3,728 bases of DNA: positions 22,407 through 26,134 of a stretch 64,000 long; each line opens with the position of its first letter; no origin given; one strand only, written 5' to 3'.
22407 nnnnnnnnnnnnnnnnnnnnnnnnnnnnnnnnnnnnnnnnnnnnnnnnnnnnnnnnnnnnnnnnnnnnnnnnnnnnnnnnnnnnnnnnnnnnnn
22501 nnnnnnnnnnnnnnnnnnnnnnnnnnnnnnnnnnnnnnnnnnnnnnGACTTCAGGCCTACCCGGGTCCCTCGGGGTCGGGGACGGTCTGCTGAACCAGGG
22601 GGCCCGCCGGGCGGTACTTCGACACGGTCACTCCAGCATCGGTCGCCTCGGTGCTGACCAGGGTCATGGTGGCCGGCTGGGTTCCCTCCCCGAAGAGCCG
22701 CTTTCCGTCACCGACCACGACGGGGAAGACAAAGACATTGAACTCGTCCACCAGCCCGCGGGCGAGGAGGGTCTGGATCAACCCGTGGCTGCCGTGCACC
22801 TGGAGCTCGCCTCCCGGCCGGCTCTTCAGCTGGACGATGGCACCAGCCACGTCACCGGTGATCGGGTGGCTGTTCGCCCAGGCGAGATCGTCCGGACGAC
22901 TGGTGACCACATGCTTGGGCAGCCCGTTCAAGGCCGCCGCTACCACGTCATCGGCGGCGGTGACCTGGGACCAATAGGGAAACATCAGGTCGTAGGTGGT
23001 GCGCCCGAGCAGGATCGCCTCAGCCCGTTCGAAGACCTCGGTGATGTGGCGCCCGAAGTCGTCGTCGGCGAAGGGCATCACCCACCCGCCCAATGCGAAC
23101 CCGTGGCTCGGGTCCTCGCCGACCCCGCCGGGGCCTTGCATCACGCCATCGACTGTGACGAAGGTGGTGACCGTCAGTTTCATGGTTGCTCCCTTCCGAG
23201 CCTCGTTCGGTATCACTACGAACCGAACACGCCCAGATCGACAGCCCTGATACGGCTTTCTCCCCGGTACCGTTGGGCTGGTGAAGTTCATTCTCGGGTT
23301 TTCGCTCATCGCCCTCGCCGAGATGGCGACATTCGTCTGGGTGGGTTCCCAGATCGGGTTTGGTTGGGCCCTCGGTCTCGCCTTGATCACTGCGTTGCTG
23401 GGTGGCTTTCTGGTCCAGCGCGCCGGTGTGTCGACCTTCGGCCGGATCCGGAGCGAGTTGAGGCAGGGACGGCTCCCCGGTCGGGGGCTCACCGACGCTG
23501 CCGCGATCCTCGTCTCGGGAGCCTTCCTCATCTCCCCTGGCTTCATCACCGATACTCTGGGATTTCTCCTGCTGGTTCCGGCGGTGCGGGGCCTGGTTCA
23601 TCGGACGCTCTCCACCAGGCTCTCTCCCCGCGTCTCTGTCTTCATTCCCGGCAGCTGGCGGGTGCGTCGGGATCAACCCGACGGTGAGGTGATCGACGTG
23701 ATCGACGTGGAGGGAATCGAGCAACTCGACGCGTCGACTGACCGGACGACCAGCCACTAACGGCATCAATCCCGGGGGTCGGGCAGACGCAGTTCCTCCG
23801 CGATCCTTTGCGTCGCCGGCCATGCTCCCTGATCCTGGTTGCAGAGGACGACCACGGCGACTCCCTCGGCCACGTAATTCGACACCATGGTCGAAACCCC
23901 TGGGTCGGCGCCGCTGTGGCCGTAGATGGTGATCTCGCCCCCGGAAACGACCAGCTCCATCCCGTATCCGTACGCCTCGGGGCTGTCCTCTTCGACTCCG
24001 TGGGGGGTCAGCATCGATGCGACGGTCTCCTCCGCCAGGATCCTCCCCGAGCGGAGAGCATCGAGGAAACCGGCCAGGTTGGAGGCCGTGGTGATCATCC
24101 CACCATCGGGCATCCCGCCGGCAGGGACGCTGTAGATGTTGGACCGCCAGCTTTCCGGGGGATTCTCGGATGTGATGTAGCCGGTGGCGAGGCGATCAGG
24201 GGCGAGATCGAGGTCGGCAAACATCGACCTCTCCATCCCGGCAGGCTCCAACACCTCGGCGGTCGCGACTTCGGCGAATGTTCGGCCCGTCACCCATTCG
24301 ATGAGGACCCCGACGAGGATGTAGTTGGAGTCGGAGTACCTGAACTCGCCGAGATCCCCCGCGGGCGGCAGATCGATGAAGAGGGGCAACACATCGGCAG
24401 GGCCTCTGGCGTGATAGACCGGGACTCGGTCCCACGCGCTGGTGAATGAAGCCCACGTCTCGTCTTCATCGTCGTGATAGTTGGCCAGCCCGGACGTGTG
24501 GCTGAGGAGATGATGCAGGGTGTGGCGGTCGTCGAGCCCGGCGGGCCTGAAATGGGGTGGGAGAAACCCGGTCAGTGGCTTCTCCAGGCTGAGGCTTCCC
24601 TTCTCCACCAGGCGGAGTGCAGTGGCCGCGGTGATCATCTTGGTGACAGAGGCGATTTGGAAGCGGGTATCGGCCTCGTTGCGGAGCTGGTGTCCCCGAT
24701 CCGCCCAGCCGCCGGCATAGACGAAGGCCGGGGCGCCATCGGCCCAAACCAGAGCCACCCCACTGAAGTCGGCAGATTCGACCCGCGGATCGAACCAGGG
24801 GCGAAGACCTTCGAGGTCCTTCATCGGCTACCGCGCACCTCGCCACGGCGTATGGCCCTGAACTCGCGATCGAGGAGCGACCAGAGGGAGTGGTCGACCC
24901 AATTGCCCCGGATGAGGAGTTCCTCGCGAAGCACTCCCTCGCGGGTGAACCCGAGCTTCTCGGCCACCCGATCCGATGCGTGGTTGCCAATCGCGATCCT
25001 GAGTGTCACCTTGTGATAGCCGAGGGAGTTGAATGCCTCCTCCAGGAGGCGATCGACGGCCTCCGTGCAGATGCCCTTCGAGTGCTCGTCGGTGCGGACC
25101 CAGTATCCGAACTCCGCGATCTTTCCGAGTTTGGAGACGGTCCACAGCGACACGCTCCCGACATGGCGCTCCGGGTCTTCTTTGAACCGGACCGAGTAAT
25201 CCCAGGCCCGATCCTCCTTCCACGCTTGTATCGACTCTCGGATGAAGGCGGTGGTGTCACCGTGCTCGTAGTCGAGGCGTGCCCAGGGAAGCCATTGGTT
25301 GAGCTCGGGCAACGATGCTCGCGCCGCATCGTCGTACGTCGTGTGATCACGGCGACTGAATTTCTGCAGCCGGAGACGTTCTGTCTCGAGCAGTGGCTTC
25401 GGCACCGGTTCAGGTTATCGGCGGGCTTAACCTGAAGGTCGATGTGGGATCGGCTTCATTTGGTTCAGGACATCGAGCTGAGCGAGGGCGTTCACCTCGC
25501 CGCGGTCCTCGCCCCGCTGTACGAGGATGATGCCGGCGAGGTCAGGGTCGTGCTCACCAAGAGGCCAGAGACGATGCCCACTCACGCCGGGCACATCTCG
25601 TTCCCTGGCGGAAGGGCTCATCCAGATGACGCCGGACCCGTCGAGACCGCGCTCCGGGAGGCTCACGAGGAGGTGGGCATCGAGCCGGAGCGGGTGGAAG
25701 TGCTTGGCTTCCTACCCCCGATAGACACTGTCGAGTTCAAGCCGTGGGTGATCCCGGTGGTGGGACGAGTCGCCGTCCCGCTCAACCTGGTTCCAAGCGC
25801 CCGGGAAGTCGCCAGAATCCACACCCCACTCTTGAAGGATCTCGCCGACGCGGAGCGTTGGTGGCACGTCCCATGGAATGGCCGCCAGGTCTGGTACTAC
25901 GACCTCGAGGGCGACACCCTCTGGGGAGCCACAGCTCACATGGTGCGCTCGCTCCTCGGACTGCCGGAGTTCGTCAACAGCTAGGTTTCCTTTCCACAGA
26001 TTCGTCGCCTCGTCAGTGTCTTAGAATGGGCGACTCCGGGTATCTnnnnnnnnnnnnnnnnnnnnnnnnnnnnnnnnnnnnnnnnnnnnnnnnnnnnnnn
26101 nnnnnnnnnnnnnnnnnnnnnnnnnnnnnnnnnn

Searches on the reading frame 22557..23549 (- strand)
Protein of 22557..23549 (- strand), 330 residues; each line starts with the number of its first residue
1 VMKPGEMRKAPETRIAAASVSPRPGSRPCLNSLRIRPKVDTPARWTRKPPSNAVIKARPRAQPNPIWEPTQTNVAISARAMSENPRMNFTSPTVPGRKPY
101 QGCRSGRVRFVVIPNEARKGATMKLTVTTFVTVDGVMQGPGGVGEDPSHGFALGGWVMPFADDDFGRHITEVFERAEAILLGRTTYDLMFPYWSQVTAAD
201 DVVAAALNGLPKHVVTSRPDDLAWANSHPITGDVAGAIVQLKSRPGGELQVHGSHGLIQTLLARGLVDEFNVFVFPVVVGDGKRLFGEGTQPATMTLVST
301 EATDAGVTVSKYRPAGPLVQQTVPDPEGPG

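Call 12: search_protein_families(library=pfam, proteins=[window:22557-23549:-], max_evalue=0.001)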
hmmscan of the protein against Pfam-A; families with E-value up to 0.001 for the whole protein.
window:22557-23549:- (330 aa): 1 family
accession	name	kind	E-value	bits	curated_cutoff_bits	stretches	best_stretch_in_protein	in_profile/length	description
PF01872.23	RibD_C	-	1.9e-22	80.5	24.1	1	124-308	2-196/197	RibD C-terminal domain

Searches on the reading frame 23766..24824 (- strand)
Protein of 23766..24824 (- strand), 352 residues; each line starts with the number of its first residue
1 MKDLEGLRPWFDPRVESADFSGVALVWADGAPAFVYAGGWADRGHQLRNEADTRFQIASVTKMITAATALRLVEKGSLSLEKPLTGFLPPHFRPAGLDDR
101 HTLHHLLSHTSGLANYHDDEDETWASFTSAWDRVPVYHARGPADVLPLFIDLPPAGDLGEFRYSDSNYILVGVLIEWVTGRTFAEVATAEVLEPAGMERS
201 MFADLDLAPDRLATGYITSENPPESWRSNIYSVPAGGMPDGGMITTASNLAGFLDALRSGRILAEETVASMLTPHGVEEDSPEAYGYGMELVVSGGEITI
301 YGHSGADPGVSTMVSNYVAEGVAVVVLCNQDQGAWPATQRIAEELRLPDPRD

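Call 12: search_protein_families(library=pfam, proteins=[window:23766-24824:-], max_evalue=0.001)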
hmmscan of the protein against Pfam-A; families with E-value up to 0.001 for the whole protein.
window:23766-24824:- (352 aa): 2 families
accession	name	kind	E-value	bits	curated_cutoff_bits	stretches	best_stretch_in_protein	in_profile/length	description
PF00144.29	Beta-lactamase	-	6.6e-57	193.6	27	1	10-340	4-320/329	Beta-lactamase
PF13354.11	Beta-lactamase2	-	4.4e-05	23.4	22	0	43-85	9-51/214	Beta-lactamase enzyme family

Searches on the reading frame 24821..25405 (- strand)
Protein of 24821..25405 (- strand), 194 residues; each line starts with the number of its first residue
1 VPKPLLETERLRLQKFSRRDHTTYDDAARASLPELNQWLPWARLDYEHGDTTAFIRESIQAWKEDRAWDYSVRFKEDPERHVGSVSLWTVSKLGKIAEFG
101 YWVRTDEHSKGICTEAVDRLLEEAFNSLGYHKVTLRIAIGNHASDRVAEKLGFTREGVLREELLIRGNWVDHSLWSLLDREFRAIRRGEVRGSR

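Call 13: search_protein_families(library=pfam, proteins=[window:24821-25405:-], max_evalue=0.001)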
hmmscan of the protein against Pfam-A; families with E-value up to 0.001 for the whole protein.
window:24821-25405:- (194 aa): 3 families
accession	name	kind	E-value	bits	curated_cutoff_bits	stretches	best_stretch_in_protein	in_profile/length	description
PF13302.13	Acetyltransf_3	-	8.9e-26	91.7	25.4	1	10-154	1-138/138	Acetyltransferase (GNAT) domain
PF00583.31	Acetyltransf_1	-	8.7e-12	45.8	20.7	1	36-153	2-116/116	Acetyltransferase (GNAT) family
PF13420.13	Acetyltransf_4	-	1.1e-05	26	24.3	1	88-173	67-154/155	Acetyltransferase (GNAT) domain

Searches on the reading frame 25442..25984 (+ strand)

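Call 13: search_protein_families(library=pfam, proteins=[window:25442-25984:+], max_evalue=0.001)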
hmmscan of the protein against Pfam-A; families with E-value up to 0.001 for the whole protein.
window:25442-25984:+ (180 aa): 1 family
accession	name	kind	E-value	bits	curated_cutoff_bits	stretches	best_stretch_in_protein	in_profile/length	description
PF00293.34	NUDIX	-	2.3e-14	54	21.1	1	19-99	3-77/134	NUDIX domain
